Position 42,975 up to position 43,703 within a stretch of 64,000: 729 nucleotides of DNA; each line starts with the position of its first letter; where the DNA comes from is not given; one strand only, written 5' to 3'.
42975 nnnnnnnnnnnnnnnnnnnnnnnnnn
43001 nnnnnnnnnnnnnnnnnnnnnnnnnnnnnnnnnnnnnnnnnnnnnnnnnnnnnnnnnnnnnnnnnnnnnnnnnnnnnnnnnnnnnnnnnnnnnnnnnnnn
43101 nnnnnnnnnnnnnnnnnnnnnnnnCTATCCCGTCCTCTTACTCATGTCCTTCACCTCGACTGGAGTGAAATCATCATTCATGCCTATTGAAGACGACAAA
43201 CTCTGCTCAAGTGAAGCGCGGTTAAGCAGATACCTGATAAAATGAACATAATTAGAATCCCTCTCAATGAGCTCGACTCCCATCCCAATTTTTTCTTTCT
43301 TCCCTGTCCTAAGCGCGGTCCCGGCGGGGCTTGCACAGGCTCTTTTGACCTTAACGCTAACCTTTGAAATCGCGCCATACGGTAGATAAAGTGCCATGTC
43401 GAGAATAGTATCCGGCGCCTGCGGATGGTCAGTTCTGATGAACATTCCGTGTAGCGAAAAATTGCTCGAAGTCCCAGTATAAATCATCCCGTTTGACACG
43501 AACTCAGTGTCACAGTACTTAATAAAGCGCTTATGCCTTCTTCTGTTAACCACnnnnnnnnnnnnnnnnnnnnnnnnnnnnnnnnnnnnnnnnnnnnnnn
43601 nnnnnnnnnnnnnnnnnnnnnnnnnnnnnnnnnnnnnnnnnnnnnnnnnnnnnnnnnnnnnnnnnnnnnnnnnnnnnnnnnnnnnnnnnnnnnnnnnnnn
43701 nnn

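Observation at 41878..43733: Array of four consecutive stand-alone PilZ genes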

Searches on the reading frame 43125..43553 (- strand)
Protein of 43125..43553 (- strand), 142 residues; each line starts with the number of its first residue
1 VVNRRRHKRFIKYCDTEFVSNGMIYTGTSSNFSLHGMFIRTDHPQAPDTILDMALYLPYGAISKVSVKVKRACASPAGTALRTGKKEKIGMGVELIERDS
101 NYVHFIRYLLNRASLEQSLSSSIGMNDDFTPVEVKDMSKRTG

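Call 3: search_protein_families(library=pfam, proteins=[window:43125-43553:-], max_evalue=1)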
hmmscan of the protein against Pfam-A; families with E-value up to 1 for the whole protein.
window:43125-43553:- (142 aa): 1 family
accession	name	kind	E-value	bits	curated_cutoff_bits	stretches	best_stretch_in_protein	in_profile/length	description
PF07238.19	PilZ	-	7.2e-07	29.9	22.5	1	3-90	1-80/102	PilZ domain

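Call 4: search_protein_families(library=ncbifam, proteins=[window:43125-43553:-], max_evalue=1)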
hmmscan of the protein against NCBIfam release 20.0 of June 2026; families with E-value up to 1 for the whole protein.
window:43125-43553:- (142 aa): 1 family
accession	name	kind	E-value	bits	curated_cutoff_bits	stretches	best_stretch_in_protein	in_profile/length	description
TIGR02266.1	gmx_TIGR02266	paralog_domain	3.4e-07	30.3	68.7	1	22-106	14-91/96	TIGR02266 family protein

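Call 37: find_related_loci(query=A3, collection=metagenome_contigs, flank=6000)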
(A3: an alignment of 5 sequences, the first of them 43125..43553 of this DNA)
Query A3 (142 aa) in metagenome_contigs; peptide patterns used: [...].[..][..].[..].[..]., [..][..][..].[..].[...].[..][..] (x = any residue, [..] = any of these).
73 stretches matched a pattern; 6 encode a relative of the query (tblastn E <= 1e-3); 6 distinct loci.
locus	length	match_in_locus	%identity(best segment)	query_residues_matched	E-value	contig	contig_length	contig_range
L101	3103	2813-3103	45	3-98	1e-23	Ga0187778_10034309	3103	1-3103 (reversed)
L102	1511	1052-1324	38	1-105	4e-21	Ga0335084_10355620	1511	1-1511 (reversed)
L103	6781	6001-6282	37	3-109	2e-17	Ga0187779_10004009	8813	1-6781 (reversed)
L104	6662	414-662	28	3-99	9e-8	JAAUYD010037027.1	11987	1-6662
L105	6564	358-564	29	24-105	1e-6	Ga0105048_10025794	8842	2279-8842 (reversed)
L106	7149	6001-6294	30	5-104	4e-5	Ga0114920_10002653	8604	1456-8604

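Call 45: predict_structure(alignment_id=A3)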
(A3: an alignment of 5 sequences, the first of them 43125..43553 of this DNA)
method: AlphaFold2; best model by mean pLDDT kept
length: 142 residues; sequences in the alignment: 5
mean_pLDDT: 73.9   pTM: 0.61
mean pLDDT of the five models: 73.9, 73.8, 73.6, 72.8, 70.5
residues with pLDDT >= 90: 56; 70-90: 31; 50-70: 19; < 50: 36
segments of 3 or more residues with pLDDT < 50: 1-6, 81-83, 118-142
pLDDT, mean of each block of 10 residues (from residue 1): 48 88 91 90 91 92 95 63 60 94 89 57 40 42 41
secondary structure, 60 per line:
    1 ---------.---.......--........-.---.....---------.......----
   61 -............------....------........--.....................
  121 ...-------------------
elements in order: E14-20 E23-30 E36-40 E50-56 E62-73 H80-83 E90-97 H100-123

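Call 47: search_solved_structures(query=A3, max_evalue=0.01, show_alignments=2)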
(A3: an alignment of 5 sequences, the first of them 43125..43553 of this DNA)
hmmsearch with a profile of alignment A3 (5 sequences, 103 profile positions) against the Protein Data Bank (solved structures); distinct sequences matched with E-value up to 0.01: 0.

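Call 48: fold_search(model_id=the predicted structure, library=pdb)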
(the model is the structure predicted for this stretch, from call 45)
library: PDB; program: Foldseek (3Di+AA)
matches with E <= 10: 533; with E <= 0.001: 10
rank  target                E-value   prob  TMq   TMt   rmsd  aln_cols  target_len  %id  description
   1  5xly_B                5.0e-05  1.00  0.56  0.64   8.9       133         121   20  Crystal structure of CheR1 in complex with c-di-GMP-bound MapZ (released 2017-08-23)
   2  5vx6_B                1.3e-04  1.00  0.61  0.43   2.8       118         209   19  Structure of Bacillus subtilis Inhibitor of motility (MotI/DgrA) (released 2017-11-22)
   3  5y4r_D                1.4e-04  1.00  0.57  0.67   9.0       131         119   19  Structure of a methyltransferase complex (released 2017-11-29)
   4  5vx6_A                2.3e-04  1.00  0.62  0.43   2.8       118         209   19  Structure of Bacillus subtilis Inhibitor of motility (MotI/DgrA) (released 2017-11-22)
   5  4xrn_C                3.5e-04  1.00  0.59  0.75   2.8       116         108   16  Pilz domain with c-di-gmp of a protein from Pseudomonas aeruginosa (released 2016-02-03)
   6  1ywu_MODEL_1_A        3.5e-04  1.00  0.49  0.54   6.6       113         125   18  Solution NMR structure of Pseudomonas Aeruginosa protein PA4608. Northeast Structural Genomics target PaT7 (released 2005-03-29)
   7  4xrn_B                3.7e-04  1.00  0.56  0.74   3.1       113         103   16  Pilz domain with c-di-gmp of a protein from Pseudomonas aeruginosa (released 2016-02-03)
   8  5y4r_C                4.1e-04  1.00  0.54  0.63   8.5       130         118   18  Structure of a methyltransferase complex (released 2017-11-29)
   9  4rt1_B                7.0e-04  1.00  0.51  0.65   3.6       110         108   14  Structure of the Alg44 PilZ domain (R95A mutant) from Pseudomonas aeruginosa PAO1 in complex with c-di-GMP (released 2015-04-08)
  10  4xrn_D                9.6e-04  1.00  0.58  0.75   3.2       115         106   16  Pilz domain with c-di-gmp of a protein from Pseudomonas aeruginosa (released 2016-02-03)
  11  5y6g                  1.1e-03  1.00  0.56  0.60   4.9       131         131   12  PilZ domain with c-di-GMP of YcgR from Escherichia coli (released 2018-07-18)
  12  4rt1_A                1.3e-03  1.00  0.55  0.70   3.2       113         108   14  Structure of the Alg44 PilZ domain (R95A mutant) from Pseudomonas aeruginosa PAO1 in complex with c-di-GMP (released 2015-04-08)
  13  4xrn_A                1.6e-03  1.00  0.55  0.72   2.9       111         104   16  Pilz domain with c-di-gmp of a protein from Pseudomonas aeruginosa (released 2016-02-03)
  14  4i86_A                1.6e-03  1.00  0.51  0.67   3.4       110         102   15  Crystal structure of PilZ domain of CeSA from cellulose synthesizing bacterium (released 2013-04-03)
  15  4rt0_C                1.8e-03  1.00  0.53  0.67   3.4       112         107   16  Structure of the Alg44 PilZ domain from Pseudomonas aeruginosa PAO1 in complex with c-di-GMP (released 2015-04-08)
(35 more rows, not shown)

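Call 69: search_protein_families(library=pfam, proteins=[L101:4-978:-, L101:1103-1993:-], max_evalue=0.001)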
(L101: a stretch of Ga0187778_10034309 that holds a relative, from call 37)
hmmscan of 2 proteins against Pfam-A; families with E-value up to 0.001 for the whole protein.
L101:4-978:- (324 aa): 4 families
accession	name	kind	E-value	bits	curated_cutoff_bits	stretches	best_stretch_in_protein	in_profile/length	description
PF13487.12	HD_5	-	2.1e-29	102.9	27.2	1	134-299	2-170/170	HD domain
PF01966.28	HD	-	1.3e-21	77.5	22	1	148-267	3-115/116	HD domain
PF08668.18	HDOD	-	4.5e-06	26.7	22.9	1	146-207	95-154/196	HDOD domain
PF13493.11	DUF4118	-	4.5e-05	23.6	28.4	1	20-87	7-73/107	Domain of unknown function (DUF4118)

L101:1103-1993:- (296 aa): 2 families
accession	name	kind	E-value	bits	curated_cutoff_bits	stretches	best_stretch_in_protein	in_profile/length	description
PF00990.26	GGDEF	-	9.2e-36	123.5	23.8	1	136-289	3-159/161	Diguanylate cyclase, GGDEF domain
PF00072.30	Response_reg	-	1.3e-25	90.2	30.2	1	12-122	1-111/111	Response regulator receiver domain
